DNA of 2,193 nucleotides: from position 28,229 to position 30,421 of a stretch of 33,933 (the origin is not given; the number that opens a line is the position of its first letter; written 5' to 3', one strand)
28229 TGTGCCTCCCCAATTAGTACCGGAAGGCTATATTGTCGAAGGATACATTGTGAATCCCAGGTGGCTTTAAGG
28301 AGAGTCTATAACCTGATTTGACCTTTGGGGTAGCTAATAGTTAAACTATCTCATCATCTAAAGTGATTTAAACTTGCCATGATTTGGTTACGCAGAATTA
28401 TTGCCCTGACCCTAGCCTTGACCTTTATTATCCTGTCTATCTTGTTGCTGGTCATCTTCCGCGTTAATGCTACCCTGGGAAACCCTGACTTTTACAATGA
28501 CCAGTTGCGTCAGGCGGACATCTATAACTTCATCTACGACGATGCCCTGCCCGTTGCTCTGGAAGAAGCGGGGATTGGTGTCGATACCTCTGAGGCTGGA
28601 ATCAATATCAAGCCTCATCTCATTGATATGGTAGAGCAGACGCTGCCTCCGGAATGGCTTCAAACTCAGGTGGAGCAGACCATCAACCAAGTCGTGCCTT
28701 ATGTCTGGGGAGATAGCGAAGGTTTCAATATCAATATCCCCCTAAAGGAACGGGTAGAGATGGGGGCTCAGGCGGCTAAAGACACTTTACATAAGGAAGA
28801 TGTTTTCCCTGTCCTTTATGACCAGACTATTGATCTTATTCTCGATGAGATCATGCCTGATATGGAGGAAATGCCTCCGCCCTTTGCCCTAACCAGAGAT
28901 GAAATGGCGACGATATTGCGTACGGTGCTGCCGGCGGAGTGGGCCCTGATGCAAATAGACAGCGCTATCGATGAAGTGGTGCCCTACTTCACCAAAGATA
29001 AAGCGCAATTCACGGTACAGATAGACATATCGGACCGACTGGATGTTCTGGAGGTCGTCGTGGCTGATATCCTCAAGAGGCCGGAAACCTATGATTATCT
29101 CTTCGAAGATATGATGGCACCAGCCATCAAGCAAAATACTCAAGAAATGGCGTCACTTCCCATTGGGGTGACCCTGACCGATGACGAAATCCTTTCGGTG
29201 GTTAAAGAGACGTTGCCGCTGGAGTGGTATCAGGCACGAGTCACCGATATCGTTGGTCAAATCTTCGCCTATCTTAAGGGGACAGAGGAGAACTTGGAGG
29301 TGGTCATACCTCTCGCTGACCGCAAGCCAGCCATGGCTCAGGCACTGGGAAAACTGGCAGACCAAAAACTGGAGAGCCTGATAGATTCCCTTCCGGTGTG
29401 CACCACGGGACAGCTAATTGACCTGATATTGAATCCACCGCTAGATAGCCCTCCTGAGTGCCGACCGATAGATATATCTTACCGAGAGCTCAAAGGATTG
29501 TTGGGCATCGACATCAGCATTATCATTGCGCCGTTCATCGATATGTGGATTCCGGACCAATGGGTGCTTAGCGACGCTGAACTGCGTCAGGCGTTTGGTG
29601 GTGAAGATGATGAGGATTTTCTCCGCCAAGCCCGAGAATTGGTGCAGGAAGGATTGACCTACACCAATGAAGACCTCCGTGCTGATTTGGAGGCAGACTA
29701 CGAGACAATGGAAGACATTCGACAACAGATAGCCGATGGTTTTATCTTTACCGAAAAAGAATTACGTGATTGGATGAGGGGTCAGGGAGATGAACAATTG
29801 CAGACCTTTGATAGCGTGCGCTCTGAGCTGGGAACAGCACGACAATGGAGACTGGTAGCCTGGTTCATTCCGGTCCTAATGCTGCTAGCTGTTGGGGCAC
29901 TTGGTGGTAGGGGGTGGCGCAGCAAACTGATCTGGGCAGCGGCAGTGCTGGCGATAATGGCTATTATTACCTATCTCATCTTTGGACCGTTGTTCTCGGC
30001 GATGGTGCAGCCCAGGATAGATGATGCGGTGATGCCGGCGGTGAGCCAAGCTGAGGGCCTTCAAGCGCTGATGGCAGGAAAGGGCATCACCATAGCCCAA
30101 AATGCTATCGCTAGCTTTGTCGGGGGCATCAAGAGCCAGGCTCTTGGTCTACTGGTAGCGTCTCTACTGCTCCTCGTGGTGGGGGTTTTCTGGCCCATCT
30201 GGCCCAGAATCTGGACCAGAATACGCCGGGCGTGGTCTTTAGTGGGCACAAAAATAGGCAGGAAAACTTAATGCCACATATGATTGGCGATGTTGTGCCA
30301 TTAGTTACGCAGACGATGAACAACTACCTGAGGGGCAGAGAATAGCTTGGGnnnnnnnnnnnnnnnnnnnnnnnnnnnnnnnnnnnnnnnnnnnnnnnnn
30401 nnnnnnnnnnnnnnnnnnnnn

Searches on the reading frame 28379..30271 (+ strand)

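Call 6: search_protein_families(library=pfam, proteins=[window:28379-30271:+], max_evalue=0.001)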
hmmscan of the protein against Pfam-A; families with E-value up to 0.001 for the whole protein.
window:28379-30271:+ (630 aa): 1 family
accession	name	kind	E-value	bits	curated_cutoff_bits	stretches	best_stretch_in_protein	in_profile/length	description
PF03739.19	LptF_LptG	-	0.00038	20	27.9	0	460-544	248-326/353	Lipopolysaccharide export system permease LptF/LptG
